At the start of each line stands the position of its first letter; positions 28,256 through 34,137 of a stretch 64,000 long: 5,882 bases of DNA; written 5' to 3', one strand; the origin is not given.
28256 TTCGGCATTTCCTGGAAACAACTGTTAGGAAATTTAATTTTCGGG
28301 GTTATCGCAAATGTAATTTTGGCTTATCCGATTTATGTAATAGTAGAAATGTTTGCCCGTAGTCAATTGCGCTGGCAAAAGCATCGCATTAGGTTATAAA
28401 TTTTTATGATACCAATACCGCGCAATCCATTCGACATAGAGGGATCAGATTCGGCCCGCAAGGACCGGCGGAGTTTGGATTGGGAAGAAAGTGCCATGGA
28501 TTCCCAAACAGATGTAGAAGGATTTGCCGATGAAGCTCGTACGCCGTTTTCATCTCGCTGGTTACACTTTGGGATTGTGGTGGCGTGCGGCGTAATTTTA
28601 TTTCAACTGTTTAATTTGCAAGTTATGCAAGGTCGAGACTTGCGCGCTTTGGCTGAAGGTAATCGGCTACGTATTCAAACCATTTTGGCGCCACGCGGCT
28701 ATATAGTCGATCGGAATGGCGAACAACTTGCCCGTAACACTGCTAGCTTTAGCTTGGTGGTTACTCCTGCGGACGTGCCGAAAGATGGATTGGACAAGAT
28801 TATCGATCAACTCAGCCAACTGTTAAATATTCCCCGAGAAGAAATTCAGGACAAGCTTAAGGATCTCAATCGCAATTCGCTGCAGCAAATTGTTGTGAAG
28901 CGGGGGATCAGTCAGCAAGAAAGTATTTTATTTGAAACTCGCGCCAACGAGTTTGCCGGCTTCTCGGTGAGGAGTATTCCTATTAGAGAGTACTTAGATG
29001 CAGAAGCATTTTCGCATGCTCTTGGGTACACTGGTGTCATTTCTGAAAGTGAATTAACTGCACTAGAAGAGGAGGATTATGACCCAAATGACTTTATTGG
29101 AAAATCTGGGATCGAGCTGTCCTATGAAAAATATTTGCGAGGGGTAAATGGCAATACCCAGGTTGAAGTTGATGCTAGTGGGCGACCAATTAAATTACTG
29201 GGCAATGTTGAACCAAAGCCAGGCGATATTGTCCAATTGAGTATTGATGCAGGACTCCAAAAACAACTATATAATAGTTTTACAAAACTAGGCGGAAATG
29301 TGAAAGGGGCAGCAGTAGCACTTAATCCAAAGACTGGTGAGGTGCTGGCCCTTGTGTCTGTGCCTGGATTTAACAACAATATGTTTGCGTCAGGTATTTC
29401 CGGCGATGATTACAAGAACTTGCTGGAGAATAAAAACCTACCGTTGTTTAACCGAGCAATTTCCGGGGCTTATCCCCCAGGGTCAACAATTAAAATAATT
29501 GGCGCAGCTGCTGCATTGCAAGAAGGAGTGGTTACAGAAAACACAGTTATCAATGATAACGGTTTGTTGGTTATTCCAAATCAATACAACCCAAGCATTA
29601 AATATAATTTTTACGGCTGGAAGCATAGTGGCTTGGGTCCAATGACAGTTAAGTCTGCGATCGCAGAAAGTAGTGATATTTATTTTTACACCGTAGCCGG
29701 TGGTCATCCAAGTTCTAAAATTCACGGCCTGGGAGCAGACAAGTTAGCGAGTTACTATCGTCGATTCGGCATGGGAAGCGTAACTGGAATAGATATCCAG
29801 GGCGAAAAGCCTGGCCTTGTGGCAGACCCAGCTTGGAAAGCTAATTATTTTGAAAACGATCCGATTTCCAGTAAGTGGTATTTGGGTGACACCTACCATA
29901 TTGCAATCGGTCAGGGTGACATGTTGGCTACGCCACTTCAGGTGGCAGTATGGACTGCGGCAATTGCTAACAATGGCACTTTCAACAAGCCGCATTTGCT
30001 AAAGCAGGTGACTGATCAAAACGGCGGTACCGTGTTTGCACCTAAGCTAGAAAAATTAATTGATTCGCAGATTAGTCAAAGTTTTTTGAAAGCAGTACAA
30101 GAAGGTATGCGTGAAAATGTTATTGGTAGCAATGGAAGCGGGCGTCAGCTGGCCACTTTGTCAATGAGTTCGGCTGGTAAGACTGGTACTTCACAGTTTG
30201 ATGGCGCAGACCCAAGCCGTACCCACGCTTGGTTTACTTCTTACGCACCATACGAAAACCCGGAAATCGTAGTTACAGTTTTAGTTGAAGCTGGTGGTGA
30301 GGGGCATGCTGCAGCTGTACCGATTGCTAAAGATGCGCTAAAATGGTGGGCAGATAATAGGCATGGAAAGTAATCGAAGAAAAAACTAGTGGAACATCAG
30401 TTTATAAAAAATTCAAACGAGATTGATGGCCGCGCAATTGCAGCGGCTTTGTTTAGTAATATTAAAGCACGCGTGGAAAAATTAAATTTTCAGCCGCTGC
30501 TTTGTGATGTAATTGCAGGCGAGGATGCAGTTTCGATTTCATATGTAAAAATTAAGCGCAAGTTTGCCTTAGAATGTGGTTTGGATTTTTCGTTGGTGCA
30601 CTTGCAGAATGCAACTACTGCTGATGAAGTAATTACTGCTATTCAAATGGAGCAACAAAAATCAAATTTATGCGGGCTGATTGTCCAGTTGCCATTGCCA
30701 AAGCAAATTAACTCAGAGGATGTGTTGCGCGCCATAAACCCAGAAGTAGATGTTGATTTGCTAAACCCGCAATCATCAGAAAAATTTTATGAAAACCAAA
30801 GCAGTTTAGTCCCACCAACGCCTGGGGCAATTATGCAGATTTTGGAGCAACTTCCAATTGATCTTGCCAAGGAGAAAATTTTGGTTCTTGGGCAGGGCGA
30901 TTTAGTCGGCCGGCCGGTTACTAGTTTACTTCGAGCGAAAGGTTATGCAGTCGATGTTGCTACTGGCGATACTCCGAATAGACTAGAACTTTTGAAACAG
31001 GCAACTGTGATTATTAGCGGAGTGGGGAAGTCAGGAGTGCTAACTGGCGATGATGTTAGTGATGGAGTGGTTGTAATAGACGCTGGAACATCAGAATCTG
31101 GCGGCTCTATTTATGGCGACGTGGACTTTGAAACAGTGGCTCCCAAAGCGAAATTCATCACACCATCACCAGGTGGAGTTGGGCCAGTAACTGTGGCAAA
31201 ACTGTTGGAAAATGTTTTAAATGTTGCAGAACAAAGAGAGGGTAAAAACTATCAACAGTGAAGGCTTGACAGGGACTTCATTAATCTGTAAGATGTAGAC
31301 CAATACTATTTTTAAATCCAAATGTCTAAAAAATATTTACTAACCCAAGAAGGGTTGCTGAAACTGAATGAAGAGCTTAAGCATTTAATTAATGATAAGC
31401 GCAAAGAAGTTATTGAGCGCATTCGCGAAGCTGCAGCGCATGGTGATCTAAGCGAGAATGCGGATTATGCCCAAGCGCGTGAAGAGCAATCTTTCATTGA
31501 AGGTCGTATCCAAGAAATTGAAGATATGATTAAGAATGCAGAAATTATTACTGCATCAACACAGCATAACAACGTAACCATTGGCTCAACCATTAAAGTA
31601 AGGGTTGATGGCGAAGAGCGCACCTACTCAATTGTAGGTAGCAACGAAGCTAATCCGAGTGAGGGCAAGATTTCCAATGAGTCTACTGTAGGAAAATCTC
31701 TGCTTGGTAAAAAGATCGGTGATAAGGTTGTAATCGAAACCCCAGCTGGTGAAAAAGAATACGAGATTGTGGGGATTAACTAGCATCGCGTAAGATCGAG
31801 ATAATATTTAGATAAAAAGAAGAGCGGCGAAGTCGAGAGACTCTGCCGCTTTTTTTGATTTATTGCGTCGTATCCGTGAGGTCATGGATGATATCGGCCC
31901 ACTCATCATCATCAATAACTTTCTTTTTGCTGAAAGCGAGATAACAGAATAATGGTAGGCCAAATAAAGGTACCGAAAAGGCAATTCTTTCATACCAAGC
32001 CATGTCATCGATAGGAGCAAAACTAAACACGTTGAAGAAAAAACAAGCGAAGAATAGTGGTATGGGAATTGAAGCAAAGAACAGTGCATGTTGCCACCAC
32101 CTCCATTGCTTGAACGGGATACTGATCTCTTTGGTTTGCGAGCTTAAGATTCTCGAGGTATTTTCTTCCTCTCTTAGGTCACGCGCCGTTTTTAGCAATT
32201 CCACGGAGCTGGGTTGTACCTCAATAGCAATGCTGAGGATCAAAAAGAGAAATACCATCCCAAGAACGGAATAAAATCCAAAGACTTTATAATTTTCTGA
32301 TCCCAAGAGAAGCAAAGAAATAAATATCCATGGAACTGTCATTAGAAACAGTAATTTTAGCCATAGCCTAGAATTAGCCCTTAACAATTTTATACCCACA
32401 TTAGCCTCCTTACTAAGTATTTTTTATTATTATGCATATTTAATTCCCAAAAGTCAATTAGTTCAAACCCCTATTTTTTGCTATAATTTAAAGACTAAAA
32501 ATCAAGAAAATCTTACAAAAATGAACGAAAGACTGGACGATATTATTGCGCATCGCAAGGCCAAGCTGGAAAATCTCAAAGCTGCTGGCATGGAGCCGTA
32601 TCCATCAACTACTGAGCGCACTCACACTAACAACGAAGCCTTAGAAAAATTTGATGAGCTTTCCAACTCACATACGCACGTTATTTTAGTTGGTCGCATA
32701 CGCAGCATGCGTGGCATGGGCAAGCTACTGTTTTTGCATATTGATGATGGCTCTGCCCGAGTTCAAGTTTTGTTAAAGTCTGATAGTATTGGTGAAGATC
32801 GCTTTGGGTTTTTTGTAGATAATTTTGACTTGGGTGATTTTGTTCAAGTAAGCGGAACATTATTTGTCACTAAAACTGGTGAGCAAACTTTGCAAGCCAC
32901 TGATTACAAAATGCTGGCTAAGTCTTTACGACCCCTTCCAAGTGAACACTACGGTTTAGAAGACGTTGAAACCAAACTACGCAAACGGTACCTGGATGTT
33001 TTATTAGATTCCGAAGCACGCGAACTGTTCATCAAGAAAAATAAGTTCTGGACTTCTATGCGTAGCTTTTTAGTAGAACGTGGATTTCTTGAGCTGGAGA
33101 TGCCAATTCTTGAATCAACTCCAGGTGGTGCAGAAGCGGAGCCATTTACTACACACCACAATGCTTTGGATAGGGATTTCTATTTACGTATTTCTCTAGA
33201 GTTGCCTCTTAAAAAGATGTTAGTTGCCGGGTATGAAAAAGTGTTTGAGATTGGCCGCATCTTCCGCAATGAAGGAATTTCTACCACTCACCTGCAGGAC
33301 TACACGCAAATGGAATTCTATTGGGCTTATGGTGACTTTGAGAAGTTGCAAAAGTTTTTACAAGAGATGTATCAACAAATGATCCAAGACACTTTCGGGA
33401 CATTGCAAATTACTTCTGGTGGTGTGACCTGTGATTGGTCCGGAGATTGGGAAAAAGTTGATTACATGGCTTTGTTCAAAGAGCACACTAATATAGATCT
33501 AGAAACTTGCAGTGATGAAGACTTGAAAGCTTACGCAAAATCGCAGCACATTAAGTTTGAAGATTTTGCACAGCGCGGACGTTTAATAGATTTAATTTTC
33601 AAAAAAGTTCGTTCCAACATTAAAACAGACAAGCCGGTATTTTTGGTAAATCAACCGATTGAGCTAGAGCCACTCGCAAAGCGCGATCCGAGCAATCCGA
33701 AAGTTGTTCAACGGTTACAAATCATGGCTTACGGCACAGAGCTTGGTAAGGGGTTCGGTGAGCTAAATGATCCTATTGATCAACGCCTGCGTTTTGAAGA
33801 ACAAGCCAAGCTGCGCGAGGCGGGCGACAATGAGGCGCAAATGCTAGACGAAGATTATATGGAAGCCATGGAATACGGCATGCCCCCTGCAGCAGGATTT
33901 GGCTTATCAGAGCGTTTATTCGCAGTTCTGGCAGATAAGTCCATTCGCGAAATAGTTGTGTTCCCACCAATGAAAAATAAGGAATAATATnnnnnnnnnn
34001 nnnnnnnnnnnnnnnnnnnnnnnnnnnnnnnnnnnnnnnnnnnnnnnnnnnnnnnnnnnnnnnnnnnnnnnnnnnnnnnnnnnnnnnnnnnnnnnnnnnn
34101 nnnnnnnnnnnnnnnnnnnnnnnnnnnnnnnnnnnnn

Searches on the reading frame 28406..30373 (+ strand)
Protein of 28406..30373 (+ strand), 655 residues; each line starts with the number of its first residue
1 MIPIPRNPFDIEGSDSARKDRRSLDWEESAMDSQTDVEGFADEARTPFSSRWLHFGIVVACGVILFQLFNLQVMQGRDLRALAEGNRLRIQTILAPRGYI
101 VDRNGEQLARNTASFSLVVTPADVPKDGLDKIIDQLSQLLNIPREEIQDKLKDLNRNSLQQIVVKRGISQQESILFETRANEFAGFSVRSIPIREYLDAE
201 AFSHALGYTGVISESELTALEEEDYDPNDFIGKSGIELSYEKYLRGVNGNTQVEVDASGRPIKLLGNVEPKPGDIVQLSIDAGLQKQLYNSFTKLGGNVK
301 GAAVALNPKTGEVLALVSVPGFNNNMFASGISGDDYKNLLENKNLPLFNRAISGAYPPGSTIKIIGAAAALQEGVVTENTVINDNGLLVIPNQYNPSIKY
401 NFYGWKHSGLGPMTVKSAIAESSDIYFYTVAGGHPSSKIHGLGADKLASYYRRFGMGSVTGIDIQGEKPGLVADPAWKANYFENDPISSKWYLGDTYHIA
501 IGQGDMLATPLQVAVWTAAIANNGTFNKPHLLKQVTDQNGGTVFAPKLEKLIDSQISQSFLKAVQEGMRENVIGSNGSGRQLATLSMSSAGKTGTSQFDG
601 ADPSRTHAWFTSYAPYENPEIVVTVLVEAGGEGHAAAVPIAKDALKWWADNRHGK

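Call 9: search_protein_families(library=pfam, proteins=[window:28406-30373:+], max_evalue=0.001)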
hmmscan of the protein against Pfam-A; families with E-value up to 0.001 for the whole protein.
window:28406-30373:+ (655 aa): 2 families
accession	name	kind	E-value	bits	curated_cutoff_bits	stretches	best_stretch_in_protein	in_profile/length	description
PF00905.27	Transpeptidase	-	4.7e-65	220.2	22.1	1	301-645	1-298/299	Penicillin binding protein transpeptidase domain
PF03717.20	PBP_dimer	-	7.3e-46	157.3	24.4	1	93-263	2-177/180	Penicillin-binding Protein dimerisation domain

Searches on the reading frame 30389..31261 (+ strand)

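Call 9: search_protein_families(library=pfam, proteins=[window:30389-31261:+], max_evalue=0.001)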
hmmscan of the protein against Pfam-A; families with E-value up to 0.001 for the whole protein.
window:30389-31261:+ (290 aa): 2 families
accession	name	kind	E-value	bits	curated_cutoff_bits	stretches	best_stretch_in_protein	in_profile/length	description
PF02882.25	THF_DHG_CYH_C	-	9.6e-44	149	27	1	128-283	3-159/160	Tetrahydrofolate dehydrogenase/cyclohydrolase, NAD(P)-binding domain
PF00763.28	THF_DHG_CYH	-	2.2e-24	86.4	32.8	1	12-123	1-115/115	Tetrahydrofolate dehydrogenase/cyclohydrolase, catalytic domain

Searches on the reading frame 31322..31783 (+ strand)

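Call 11: search_protein_families(library=pfam, proteins=[window:31322-31783:+], max_evalue=0.001)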
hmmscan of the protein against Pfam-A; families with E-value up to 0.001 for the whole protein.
window:31322-31783:+ (153 aa): 2 families
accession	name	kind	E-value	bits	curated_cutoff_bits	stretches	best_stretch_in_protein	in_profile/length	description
PF03449.20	GreA_GreB_N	-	1.8e-28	98.9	24.5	1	6-75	2-71/71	Transcription elongation factor, N-terminal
PF01272.25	GreA_GreB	-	1e-24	86.7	26.9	1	81-152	2-75/77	Transcription elongation factor, GreA/GreB, C-term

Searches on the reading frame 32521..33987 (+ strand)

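Call 9: search_protein_families(library=pfam, proteins=[window:32521-33987:+], max_evalue=0.001)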
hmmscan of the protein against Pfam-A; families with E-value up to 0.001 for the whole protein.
window:32521-33987:+ (488 aa): 3 families
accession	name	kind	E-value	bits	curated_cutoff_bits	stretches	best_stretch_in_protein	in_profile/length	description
PF00152.25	tRNA-synt_2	-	7.1e-65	219.5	25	1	149-484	2-307/308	tRNA synthetases class II (D, K and N)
PF01336.31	tRNA_anti-codon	-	1.8e-15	57.1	27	1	54-131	1-74/75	OB-fold nucleic acid binding domain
PF01409.25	tRNA-synt_2d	-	1.2e-05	25.4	19.8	1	240-290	104-156/246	tRNA synthetases class II core domain (F)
